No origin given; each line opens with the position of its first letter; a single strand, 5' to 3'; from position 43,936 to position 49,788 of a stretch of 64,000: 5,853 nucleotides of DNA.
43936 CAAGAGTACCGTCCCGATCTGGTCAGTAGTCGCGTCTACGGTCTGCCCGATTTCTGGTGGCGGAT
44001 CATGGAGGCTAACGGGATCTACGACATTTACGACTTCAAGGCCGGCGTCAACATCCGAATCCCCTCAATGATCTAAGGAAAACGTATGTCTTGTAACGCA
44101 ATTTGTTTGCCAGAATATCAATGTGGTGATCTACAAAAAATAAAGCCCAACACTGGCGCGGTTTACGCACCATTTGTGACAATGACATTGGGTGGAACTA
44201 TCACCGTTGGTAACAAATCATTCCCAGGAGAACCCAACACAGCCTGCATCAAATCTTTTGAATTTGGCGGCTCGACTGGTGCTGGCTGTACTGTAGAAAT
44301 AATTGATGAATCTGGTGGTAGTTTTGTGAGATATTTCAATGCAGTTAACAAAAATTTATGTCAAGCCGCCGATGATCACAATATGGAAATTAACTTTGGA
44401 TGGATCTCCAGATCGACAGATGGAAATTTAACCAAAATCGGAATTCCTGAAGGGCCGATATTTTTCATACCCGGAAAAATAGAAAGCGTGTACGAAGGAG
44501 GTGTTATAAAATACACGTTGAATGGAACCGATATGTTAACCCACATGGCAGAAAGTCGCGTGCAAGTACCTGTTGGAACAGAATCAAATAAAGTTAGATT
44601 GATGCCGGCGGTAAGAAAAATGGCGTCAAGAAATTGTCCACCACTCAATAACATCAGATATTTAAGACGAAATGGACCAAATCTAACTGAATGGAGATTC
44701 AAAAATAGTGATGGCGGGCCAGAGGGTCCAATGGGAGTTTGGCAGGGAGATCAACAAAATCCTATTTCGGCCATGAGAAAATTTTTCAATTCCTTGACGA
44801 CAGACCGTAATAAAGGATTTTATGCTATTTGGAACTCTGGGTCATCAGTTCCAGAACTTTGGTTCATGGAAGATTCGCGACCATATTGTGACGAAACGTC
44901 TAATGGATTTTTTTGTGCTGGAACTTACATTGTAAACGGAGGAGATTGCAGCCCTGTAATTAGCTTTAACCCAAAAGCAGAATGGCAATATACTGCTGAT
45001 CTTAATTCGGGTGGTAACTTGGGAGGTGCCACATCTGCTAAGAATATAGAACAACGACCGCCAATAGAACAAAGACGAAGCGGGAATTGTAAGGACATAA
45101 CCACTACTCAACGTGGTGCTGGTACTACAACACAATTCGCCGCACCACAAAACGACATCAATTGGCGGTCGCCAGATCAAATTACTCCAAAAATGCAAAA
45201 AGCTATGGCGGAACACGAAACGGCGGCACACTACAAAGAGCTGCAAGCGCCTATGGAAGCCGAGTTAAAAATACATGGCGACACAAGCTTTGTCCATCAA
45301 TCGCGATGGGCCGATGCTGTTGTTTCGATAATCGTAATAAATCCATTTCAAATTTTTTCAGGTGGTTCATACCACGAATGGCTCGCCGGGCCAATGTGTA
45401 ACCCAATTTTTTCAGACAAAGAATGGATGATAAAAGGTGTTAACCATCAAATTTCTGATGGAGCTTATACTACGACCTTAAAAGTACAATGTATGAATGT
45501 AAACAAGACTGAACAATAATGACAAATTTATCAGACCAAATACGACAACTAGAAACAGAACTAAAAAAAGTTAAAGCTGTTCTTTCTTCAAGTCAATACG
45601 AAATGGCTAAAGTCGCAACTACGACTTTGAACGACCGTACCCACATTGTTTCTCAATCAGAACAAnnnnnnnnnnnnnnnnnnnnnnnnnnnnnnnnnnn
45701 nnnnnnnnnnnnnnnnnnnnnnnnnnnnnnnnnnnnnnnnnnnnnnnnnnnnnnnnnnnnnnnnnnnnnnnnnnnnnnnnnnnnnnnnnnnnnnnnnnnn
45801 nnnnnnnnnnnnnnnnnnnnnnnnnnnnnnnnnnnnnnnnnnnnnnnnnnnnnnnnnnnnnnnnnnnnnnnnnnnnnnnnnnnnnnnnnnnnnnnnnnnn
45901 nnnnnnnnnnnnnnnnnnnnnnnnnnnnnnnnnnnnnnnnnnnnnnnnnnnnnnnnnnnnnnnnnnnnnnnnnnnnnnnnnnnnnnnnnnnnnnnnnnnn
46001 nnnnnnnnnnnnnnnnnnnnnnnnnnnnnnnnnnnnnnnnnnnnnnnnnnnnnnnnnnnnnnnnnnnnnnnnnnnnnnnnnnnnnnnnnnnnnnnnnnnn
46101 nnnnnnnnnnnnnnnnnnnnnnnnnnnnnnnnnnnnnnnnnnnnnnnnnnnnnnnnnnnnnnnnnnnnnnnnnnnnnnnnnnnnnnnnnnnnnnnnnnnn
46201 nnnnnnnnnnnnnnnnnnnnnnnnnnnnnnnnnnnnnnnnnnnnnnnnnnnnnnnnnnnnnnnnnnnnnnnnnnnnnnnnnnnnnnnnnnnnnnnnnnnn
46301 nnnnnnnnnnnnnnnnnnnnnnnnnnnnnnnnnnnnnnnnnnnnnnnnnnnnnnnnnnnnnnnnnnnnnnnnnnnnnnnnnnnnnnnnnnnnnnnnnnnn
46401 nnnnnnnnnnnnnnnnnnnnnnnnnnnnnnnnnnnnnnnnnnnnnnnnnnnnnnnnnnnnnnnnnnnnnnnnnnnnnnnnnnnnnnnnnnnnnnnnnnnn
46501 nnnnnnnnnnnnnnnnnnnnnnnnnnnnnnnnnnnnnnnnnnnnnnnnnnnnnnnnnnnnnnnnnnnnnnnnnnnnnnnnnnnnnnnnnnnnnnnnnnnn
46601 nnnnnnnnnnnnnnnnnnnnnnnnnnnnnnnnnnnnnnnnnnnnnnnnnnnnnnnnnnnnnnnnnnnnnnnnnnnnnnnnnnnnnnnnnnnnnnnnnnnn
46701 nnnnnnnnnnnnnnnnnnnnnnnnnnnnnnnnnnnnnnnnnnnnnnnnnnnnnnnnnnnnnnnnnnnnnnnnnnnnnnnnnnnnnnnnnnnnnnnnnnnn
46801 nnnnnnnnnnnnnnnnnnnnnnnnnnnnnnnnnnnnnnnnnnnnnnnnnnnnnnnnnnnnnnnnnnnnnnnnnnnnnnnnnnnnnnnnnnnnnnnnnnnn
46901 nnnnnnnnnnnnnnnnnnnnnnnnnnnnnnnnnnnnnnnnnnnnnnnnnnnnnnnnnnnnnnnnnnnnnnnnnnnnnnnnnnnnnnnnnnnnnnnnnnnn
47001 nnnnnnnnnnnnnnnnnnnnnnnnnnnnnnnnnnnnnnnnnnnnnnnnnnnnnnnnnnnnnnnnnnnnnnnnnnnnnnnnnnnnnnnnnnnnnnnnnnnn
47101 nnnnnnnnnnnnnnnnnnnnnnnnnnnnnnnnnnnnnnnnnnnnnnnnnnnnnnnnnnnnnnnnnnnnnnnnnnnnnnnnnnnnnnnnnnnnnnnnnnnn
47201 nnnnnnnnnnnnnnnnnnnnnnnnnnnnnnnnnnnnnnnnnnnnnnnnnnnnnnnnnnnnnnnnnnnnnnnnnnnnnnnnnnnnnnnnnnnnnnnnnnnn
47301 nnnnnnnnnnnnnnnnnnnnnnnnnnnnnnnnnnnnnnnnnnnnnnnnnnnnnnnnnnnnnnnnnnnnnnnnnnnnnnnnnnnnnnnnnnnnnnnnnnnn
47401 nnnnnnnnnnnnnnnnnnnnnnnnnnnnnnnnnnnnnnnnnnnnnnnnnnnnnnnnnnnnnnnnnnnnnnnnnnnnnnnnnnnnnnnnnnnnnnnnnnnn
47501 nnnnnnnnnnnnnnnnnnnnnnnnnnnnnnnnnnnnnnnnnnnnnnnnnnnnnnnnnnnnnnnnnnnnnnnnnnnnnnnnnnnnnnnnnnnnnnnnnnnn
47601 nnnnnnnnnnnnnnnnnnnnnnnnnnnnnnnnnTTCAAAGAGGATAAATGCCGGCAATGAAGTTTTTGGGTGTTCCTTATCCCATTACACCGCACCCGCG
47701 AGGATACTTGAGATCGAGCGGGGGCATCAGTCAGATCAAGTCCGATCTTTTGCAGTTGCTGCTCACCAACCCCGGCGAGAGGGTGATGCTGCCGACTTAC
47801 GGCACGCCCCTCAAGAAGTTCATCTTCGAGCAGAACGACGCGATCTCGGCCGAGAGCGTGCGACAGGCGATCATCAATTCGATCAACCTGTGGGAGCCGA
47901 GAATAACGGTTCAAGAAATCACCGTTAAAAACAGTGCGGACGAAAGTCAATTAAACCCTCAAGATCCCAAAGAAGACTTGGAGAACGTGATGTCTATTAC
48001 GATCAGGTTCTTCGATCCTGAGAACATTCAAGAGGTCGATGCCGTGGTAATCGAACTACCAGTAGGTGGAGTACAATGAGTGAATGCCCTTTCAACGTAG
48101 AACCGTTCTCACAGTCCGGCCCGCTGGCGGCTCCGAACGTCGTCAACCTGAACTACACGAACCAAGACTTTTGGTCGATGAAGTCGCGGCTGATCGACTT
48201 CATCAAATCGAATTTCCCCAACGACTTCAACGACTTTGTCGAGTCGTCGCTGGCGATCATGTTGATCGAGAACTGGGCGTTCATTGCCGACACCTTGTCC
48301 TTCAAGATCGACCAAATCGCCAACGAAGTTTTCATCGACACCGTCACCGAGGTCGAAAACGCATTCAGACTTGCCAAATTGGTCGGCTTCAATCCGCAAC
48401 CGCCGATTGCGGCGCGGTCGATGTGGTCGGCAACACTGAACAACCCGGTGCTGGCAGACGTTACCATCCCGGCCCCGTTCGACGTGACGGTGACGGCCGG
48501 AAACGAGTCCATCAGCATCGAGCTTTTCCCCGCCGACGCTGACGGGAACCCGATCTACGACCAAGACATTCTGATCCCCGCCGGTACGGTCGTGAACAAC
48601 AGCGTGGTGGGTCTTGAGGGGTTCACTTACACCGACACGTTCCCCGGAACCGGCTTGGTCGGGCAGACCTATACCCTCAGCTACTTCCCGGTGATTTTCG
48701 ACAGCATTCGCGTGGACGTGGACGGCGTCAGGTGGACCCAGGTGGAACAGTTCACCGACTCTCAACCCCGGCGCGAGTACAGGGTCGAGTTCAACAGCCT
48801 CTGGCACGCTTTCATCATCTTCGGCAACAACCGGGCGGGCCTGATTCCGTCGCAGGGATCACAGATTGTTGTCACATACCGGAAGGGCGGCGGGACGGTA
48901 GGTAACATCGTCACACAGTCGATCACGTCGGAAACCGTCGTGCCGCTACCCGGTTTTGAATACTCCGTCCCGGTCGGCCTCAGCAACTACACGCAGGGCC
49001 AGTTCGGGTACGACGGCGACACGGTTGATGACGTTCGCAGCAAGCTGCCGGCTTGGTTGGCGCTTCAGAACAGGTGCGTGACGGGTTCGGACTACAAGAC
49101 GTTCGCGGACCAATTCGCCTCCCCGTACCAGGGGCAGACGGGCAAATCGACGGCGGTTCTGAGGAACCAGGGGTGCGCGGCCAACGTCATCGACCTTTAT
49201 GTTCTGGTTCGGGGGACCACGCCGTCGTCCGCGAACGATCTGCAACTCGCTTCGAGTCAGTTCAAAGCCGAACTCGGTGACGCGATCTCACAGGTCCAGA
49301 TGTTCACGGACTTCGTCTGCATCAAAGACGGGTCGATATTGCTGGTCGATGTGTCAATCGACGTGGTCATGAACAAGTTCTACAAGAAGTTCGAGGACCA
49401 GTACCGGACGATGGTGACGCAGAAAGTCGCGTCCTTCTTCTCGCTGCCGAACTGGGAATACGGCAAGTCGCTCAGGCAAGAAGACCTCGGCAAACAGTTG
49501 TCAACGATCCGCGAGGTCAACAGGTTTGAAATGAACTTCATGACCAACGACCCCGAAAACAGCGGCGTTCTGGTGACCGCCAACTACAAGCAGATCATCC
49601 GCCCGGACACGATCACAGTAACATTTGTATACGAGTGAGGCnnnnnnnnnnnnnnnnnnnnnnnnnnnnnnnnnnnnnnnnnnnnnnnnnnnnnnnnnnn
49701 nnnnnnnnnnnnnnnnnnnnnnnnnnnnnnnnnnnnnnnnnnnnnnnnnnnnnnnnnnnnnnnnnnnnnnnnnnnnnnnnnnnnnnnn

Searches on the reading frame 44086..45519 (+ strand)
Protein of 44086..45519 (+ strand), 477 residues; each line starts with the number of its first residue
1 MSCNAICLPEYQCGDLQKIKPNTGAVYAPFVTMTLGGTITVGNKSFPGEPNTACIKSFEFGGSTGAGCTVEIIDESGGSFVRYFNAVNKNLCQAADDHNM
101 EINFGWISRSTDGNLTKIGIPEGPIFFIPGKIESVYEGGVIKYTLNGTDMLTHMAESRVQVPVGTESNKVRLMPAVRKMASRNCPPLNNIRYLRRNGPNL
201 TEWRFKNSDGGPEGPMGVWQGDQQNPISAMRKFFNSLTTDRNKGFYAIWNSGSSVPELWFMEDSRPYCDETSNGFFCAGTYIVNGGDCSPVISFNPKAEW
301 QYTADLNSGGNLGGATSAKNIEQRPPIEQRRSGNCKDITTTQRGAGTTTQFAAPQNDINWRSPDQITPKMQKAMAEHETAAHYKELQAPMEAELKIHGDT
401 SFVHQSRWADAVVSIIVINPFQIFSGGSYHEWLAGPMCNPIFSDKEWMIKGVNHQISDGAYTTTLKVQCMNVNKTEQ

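Call 8: search_protein_families(library=phrogs, proteins=[window:44086-45519:+], max_evalue=0.001)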
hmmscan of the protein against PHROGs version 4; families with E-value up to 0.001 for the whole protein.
window:44086-45519:+ (477 aa): 0 families

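Call 10: search_protein_families(library=pfam, proteins=[window:44086-45519:+], max_evalue=0.01)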
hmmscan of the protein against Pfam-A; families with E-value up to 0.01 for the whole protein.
window:44086-45519:+ (477 aa): 0 families

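Call 22: search_protein_families(library=ncbifam, proteins=[window:44086-45519:+], max_evalue=0.1)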
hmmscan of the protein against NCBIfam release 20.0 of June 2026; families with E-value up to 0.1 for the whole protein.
window:44086-45519:+ (477 aa): 0 families

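Call 49: search_solved_structures(query=window:44086-45519:+, max_evalue=1)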
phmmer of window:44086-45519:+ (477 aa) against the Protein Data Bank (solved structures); distinct sequences matched with E-value up to 1: 0.

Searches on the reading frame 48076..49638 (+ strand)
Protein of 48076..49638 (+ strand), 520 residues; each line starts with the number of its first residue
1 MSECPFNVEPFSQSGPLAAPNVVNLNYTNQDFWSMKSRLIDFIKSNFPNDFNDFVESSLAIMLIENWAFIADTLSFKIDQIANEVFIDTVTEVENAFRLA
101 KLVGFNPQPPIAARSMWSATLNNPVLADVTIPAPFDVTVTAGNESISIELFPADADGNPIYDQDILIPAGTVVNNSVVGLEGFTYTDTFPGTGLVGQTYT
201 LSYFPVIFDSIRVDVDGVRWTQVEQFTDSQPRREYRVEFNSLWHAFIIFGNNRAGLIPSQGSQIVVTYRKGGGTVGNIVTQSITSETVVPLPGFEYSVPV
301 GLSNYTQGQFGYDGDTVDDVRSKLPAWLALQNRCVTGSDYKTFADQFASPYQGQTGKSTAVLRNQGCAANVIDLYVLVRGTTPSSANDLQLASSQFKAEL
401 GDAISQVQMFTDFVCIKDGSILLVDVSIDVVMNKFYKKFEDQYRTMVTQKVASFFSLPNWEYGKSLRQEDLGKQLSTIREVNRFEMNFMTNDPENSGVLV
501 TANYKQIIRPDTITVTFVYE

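Call 9: search_protein_families(library=phrogs, proteins=[window:48076-49638:+], max_evalue=0.001)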
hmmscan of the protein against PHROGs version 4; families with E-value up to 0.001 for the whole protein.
window:48076-49638:+ (520 aa): 4 families
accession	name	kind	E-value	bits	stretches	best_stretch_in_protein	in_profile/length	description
phrog_219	-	tail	4.5e-28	99.2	1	24-473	3-443/598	baseplate wedge subunit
phrog_10646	-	tail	1.9e-24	86.7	1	24-116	25-117/1142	baseplate wedge subunit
phrog_6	-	tail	2.6e-14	53.8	1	29-518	69-406/548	baseplate wedge subunit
phrog_1369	-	tail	4.8e-06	26.6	1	212-344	167-301/489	baseplate protein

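Call 37: search_dna_similar(query=window:48076-49638:+, collection=phages, mode=protein, max_rows=25)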
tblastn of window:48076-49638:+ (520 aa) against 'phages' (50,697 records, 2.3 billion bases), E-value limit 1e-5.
Records with a match: 191; places in all: 191; records where one place covers at least 80% of the query: 10.
Best place of each record, by identity: <60% 191.
By first word of the organism name: Synechococcus 55; Escherichia 33; Cyanophage 11; Pseudomonas 11; Klebsiella 11; Phage 8; Salmonella 8; Erwinia 8; Streptomyces 6; Prochlorococcus 4; and 18 more.
By host as written in the record: - 21; Synechococcus sp. 14; Escherichia coli 10; Synechococcus sp. MW02 9; Synechococcus 8; Homo sapiens 6; Synechococcus sp. WH7803 5; Pseudomonas aeruginosa PAO1 5; and 66 more.
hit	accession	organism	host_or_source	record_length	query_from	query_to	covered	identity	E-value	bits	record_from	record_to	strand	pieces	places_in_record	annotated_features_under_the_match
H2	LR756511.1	uncultured phage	metagenomic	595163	4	520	99%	44.1%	1e-145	468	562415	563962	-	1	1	record has no annotation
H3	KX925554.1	Streptomyces phage BRock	Streptomyces sp. 5a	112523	23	516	95%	22.8%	7e-19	97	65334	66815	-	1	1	baseplate assembly protein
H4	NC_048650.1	Streptomyces phage BRock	Streptomyces sp. 5a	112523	23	516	95%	22.8%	7e-19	97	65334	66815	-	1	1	baseplate protein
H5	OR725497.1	Streptomyces phage LuckySocke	Streptomyces lividans JI 1326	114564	23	497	91%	22.9%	5e-21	103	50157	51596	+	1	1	98: baseplate J protein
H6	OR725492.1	Streptomyces phage Alone3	Streptomyces lividans JI 1326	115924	23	497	91%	22.9%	5e-21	103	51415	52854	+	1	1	100: baseplate J protein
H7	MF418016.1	Bacillus phage vB_BceM-HSE3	Bacillus cereus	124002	25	471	86%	24.2%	9e-14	81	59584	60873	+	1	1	baseplate J protein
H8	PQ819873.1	Streptococcus phage vB_SagM-GXN1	Streptococcus agalactiae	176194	28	471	85%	23.0%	5e-16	88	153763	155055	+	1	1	baseplate wedge protein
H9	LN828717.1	Synechococcus phage S-PM2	-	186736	28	461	83%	23.2%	3e-8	63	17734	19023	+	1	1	gp6: baseplate wedge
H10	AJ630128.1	Synechococcus phage S-PM2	Synechococcus sp. SynWH7803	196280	28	461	83%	23.2%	3e-8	63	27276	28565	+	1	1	gp6: baseplate wedge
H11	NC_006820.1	Synechococcus phage S-PM2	Synechococcus sp. SynWH7803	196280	28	461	83%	23.2%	3e-8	63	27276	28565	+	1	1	gp6: baseplate wedge subunit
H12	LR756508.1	uncultured phage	metagenomic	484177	17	481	59%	30.4%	5e-9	123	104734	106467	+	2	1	record has no annotation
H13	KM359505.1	Prochlorococcus phage P-TIM68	Prochlorococcus sp. MIT9515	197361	3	343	66%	26.3%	2e-7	60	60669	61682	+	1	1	putative baseplate wedge | putative baseplate wedge protein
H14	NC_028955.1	Prochlorococcus phage P-TIM68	Prochlorococcus sp. MIT9515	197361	3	343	66%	26.3%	2e-7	60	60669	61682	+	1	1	baseplate wedge subunit (x2)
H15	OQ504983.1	Synechococcus phage S-8S55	Parasynechococcus marenigrum WH 8102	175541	27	341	61%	28.0%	5e-11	72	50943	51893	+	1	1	baseplate wedge subunit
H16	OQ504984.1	Synechococcus phage S-8S56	Parasynechococcus marenigrum WH 8102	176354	27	341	61%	27.9%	3e-10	69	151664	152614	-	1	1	baseplate wedge subunit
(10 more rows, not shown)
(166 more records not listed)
